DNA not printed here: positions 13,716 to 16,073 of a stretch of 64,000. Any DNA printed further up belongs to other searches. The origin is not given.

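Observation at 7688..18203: Composite gene cluster: a Rieske/cyt b complex, two extra quinol-oxidoreductase modules, five multiheme cytochromes and an outer-membrane beta-barrel, led by hemA (candidate extracellular electron-transfer system)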

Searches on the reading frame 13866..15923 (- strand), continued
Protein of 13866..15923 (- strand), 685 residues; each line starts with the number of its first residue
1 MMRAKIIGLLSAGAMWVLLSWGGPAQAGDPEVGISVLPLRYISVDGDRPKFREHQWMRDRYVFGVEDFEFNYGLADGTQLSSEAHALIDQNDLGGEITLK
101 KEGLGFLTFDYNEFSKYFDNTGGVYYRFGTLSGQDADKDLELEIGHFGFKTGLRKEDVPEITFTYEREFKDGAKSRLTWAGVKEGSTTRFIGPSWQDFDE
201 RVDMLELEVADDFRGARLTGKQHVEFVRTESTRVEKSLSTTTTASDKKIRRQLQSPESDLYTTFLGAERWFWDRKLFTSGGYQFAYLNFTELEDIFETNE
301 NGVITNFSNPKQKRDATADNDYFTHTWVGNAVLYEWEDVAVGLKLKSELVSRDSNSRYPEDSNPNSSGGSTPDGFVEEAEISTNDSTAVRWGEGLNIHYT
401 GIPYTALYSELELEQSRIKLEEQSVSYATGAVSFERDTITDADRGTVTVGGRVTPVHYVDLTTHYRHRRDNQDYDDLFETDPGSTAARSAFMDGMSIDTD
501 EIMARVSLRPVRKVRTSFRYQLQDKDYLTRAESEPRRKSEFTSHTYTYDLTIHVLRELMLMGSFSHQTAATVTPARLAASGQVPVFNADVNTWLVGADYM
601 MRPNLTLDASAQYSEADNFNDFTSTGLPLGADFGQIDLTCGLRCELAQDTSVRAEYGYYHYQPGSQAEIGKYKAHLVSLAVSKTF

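Call 52: search_protein_representatives(alignment_id=A1)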
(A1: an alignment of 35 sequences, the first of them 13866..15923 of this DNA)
Query: 35 sequences, 689 profile positions. Proteins with E-value up to 0.001 (for the whole library): 909; up to 1e-10: 692; up to 1e-30: 397. The best 150 are listed.
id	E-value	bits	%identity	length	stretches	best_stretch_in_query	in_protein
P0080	6.1e-289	976.5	-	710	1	8-689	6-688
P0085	3.7e-283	957.4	-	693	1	1-689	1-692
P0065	6.8e-277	936.7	-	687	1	10-689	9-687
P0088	7.2e-269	910.1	-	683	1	1-689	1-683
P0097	3.6e-268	907.8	-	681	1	13-687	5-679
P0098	1.6e-266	902.3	-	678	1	1-689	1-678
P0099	2.8e-263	891.7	-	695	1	19-689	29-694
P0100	8.4e-248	840.5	-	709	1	19-689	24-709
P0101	2.5e-245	832.3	-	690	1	13-689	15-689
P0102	4.3e-245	831.5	-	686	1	1-689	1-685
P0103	3.1e-239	812.2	-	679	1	15-689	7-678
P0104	8.6e-239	810.7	-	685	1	1-689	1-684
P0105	5.9e-238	808.0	-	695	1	10-689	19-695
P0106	4.6e-237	805.0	-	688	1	1-689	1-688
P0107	2.9e-235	799.1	-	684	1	1-689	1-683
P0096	2.0e-78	280.7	-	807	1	23-681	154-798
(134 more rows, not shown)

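Call 54: find_encoding_contigs(protein=P0096, flank=10000, max_places=2)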
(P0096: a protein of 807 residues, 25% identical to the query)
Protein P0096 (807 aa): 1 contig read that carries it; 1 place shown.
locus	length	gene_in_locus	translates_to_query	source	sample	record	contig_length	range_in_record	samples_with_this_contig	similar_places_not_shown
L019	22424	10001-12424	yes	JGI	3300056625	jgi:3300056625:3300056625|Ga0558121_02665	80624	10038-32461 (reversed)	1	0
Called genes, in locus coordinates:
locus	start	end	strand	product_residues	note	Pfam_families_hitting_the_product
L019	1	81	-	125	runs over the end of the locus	-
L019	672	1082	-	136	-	-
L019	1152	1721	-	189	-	-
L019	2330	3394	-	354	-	PF01261:AP_endonuc_2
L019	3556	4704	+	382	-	PF10005:Zn_ribbon_DZR_6, PF15887:Peptidase_Mx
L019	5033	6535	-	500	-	PF02447:GntP_permease, PF03600:CitMHS (weak)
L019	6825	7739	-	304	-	-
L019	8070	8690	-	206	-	-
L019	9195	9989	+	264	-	PF14522:Cytochrome_C7 (faint), PF14537:Cytochrom_c3_2 (faint), PF22113:Mtrc-MtrF_II-IV_dom (faint), PF09699:Paired_CXXCH_1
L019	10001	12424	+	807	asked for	PF07635:PSCyt1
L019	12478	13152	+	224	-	PF01725:Ham1p_like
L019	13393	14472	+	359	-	PF01264:Chorismate_synt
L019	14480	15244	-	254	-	PF00756:Esterase (faint), PF00561:Abhydrolase_1 (faint), PF12146:Hydrolase_4 (faint), PF12697:Abhydrolase_6 (faint), PF02230:Abhydrolase_2, PF01738:DLH, PF00326:Peptidase_S9 (weak)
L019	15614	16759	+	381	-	PF14486:DUF4432 (faint)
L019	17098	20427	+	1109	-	PF23500:DUF7133, PF02985:HEAT (faint), PF13646:HEAT_2, PF00034:Cytochrom_C (faint), PF13442:Cytochrome_CBB3 (faint)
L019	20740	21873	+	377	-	PF04015:DUF362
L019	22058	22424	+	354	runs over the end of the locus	-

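Call 55: find_encoding_contigs(protein=P0094, flank=10000, max_places=2)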
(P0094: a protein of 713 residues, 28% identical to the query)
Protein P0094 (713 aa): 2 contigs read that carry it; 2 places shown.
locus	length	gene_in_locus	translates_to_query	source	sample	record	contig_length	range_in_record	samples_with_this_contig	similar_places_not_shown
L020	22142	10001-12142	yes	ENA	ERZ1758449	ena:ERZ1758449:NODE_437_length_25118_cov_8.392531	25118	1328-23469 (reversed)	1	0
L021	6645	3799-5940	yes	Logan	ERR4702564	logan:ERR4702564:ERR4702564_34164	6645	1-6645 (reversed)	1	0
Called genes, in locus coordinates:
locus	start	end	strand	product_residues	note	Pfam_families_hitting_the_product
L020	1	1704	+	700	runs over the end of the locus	PF03477:ATP-cone, PF13597:NRDD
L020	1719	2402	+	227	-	PF13353:Fer4_12, PF04055:Radical_SAM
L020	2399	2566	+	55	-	-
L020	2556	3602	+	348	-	PF00989:PAS, PF08448:PAS_4, PF13426:PAS_9, PF08447:PAS_3, PF07730:HisKA_3, PF02518:HATPase_c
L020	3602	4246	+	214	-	PF00072:Response_reg, PF00196:GerE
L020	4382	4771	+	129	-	PF00072:Response_reg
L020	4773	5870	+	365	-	PF05201:GlutR_N, PF01488:Shikimate_DH, PF03807:F420_oxidored (weak)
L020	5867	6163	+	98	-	-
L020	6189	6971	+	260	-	PF22113:Mtrc-MtrF_II-IV_dom (weak), PF22678:Cytochrom_c_NrfB-like (faint), PF14522:Cytochrome_C7 (faint), PF14537:Cytochrom_c3_2 (faint), PF09699:Paired_CXXCH_1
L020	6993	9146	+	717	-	-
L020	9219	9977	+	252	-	PF14537:Cytochrom_c3_2 (faint), PF22678:Cytochrom_c_NrfB-like (faint), PF14522:Cytochrome_C7 (faint), PF09699:Paired_CXXCH_1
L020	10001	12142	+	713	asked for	-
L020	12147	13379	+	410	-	PF09699:Paired_CXXCH_1 (faint), PF14522:Cytochrome_C7 (faint), PF22113:Mtrc-MtrF_II-IV_dom (faint), PF14537:Cytochrom_c3_2 (weak)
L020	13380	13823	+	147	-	PF00355:Rieske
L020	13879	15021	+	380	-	PF00033:Cytochrome_B, PF13631:Cytochrom_B_N_2, PF00032:Cytochrom_B_C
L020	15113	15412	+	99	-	-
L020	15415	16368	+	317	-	PF13435:Cytochrome_C554 (faint), PF14522:Cytochrome_C7 (faint), PF14537:Cytochrom_c3_2 (faint)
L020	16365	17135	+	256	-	PF13183:Fer4_8 (weak), PF12838:Fer4_7, PF13247:Fer4_11, PF13237:Fer4_10 (weak), PF00037:Fer4 (weak), PF12837:Fer4_6 (weak), PF12838:Fer4_7 (weak), PF13237:Fer4_10 (weak), +7 more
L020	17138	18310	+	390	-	PF03916:NrfD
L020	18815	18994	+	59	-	-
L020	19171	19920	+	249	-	PF12705:PDDEXK_1 (weak)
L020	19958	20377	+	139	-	-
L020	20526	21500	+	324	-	PF02661:Fic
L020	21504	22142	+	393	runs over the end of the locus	PF05940:NnrS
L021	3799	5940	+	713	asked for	-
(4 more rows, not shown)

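Call 57: search_protein_families(library=pfam, proteins=[L020:12147-13379:+, L020:15415-16368:+, L020:5867-6163:+, L001:12051-12431:+], max_evalue=0.001)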
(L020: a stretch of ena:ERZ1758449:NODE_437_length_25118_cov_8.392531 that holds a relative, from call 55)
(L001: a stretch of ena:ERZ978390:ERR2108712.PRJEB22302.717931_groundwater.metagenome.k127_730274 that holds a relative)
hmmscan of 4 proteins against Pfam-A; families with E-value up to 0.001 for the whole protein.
L020:12147-13379:+ (410 aa): 5 families
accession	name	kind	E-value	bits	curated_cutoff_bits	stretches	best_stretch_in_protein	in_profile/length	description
PF14537.11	Cytochrom_c3_2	-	1.4e-12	48.3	25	1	48-166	2-78/79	Cytochrome c3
PF14522.11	Cytochrome_C7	-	3.2e-11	43.3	24.8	0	160-230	14-66/67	Cytochrome c7 and related cytochrome c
PF09699.15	Paired_CXXCH_1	-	1e-08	35.2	20.6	0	204-234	8-40/41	Doubled CXXCH motif (Paired_CXXCH_1)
PF22113.1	Mtrc-MtrF_II-IV_dom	-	1.5e-08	34.8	30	0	55-146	84-171/176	Outer membrane cytochrome MtrC/MtrF-like, domains II/IV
PF22678.1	Cytochrom_c_NrfB-like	-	0.00058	20.7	27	0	162-212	1-43/89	Cytochrome c-type protein NrfB-like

L020:15415-16368:+ (317 aa): 5 families
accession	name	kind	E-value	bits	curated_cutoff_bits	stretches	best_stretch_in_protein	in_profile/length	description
PF14522.11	Cytochrome_C7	-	5.7e-10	39.3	24.8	1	59-117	12-67/67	Cytochrome c7 and related cytochrome c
PF14537.11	Cytochrom_c3_2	-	3.6e-07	31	25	0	243-314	4-70/79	Cytochrome c3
PF13435.11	Cytochrome_C554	-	2.4e-06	28.8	20.8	0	54-89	42-84/84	Cytochrome c554 and c-prime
PF09699.15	Paired_CXXCH_1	-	3.5e-05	23.9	20.6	0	140-157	9-26/41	Doubled CXXCH motif (Paired_CXXCH_1)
PF02085.21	Cytochrom_CIII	-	6.1e-05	23.7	22.9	0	242-312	27-86/101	Class III cytochrome C family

L020:5867-6163:+ (98 aa): 0 families

L001:12051-12431:+ (126 aa): 1 family
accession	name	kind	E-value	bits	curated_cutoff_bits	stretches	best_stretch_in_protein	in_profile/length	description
PF21342.2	SoxA-TsdA_cyt-c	-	0.0002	21.7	27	0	52-123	2-82/88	SoxA/TsdA, cytochrome c domain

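Call 61: search_protein_families(library=pfam, alignment_id=A1, max_evalue=1)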
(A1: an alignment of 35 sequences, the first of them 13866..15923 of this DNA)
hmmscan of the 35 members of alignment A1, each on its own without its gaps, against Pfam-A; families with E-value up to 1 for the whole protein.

A. member 1, window:13866-15923:- (685 aa): 1 family
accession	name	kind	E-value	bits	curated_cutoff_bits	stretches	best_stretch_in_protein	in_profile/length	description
PF13505.12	OMP_b-brl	-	7.1e-05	23.5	28.7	1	640-685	134-175/175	Outer membrane protein beta-barrel domain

B. families by the number of members that match (of 35 scanned): 9 families
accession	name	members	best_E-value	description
PF13505.12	OMP_b-brl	4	7.1e-05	Outer membrane protein beta-barrel domain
PF02530.20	Porin_2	2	0.02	Porin subfamily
PF10677.15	DUF2490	2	0.028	Protein of unknown function (DUF2490)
PF03797.25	Autotransporter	1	0.011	Autotransporter beta-domain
PF02462.21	Opacity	1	0.05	Opacity family porin protein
PF17698.6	DUF5544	1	0.072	Family of unknown function (DUF5544)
PF11383.14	DUF3187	1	0.14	Protein of unknown function (DUF3187)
PF21105.3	DyP_N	1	0.15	DyP dimeric alpha+beta barrel domain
PF22863.1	TraI_middle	1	0.22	TraI-like middle domain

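Call 63: fold_search(model_id=the predicted structure, library=pdb)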
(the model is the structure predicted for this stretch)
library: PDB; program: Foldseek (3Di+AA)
matches with E <= 10: 750; with E <= 0.001: 229
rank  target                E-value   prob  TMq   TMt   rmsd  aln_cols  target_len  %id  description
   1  6r2q_B                8.5e-13  1.00  0.64  0.67   6.7       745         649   14  Structure of the Mtr complex (released 2020-04-22)
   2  6z91_A                1.1e-08  1.00  0.42  0.44  13.2       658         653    9  Copper transporter OprC (released 2021-06-30)
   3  5fp1                  1.4e-08  1.00  0.39  0.39  12.8       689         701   11  Crystal structure of the siderophore receptor PiuA from Acinetobacter baumannii (released 2016-05-11)
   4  5fok_A                1.8e-08  1.00  0.37  0.39  12.2       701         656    8  Crystal structure of the siderophore receptor PiuA from Pseudomonas aeruginosa (released 2016-05-11)
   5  2o5p_B                2.2e-08  1.00  0.38  0.35  13.5       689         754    8  Crystal structure of the full length ferric pyoverdine outer membrane receptor FpvA of Pseudomonas aeruginosa in its a (released 2007-10-30)
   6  6z99_A                2.9e-08  1.00  0.44  0.45  10.9       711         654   10  Copper transporter OprC (released 2021-06-30)
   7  6bpm_A                3.1e-08  1.00  0.45  0.44  10.6       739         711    8  The crystal structure of the Ferric-Catecholate import receptor Fiu from K12 E. coli: Closed form (C21) (released 2018-11-28)
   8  6h7v_A                3.1e-08  1.00  0.38  0.38  13.7       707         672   11  Crystal structure of BauA, the Ferric preacinetobactin receptor from Acinetobacter baumannii (released 2018-10-10)
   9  6z8q_A                4.0e-08  1.00  0.43  0.45  13.3       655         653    9  Copper transporter OprC (released 2021-06-09)
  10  5fok_B                4.0e-08  1.00  0.36  0.37  13.5       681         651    8  Crystal structure of the siderophore receptor PiuA from Pseudomonas aeruginosa (released 2016-05-11)
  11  6z8u_B                4.2e-08  1.00  0.42  0.43  13.2       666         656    9  Copper transporter OprC (released 2021-06-09)
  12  6z8s_A                4.4e-08  1.00  0.41  0.42  15.8       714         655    9  Copper transporter OprC (released 2021-06-09)
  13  8s34_A                4.4e-08  1.00  0.40  0.40  12.6       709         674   11  Ferric-mycobactin receptor (FemA) in complex with aeruginic acid (released 2025-02-26)
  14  6fok_A                4.6e-08  1.00  0.42  0.44  13.2       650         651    9  Copper transporter OprC (released 2019-03-13)
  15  6z8y_A                4.6e-08  1.00  0.42  0.44  13.4       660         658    8  Copper transporter OprC (released 2021-06-09)
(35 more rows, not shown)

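Call 66: list_cluster_members(proteins=[P0001, P0095, P0096, P0091, P0092, P0079, P0080, P0088, P0077, P0050])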
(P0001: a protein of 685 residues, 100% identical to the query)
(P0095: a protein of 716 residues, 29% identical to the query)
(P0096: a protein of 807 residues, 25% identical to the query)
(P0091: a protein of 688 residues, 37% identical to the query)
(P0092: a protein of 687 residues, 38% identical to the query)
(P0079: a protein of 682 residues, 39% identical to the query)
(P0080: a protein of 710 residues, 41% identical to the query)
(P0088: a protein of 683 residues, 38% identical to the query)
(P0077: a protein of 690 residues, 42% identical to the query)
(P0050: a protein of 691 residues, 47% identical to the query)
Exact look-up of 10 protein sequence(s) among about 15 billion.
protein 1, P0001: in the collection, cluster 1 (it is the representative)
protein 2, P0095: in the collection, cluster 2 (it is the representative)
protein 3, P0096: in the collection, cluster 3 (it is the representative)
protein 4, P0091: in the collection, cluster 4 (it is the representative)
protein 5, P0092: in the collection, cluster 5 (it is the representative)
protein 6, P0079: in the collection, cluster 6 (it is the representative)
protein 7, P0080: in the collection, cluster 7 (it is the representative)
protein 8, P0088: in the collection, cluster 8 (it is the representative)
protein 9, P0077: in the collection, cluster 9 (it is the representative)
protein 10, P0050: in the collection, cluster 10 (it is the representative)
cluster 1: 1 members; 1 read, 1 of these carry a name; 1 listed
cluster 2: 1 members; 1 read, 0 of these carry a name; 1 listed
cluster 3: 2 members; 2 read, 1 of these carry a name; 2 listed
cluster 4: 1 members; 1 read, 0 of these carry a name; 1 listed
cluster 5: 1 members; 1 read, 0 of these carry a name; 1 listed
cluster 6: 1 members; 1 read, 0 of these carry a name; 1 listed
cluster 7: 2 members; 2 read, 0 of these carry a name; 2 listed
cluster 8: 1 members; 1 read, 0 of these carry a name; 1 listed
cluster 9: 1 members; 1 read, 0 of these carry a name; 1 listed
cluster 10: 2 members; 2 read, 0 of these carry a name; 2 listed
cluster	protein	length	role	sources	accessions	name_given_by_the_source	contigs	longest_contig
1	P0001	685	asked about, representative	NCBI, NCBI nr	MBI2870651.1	MAG: hypothetical protein HYY14_02945 [Candidatus Omnitrophica bacterium] | hypothetical protein [Candidatus Omnitrophota bacterium]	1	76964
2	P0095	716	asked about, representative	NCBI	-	-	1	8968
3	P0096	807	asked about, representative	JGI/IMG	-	mono/diheme cytochrome c family protein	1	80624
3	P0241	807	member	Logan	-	-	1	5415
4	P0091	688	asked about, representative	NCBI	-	-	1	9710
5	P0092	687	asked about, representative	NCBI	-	-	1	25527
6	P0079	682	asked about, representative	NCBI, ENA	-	-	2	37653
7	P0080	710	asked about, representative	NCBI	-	-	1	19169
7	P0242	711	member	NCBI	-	-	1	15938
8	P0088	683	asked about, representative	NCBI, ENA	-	-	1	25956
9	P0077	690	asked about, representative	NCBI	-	-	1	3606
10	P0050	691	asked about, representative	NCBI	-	-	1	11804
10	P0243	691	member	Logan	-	-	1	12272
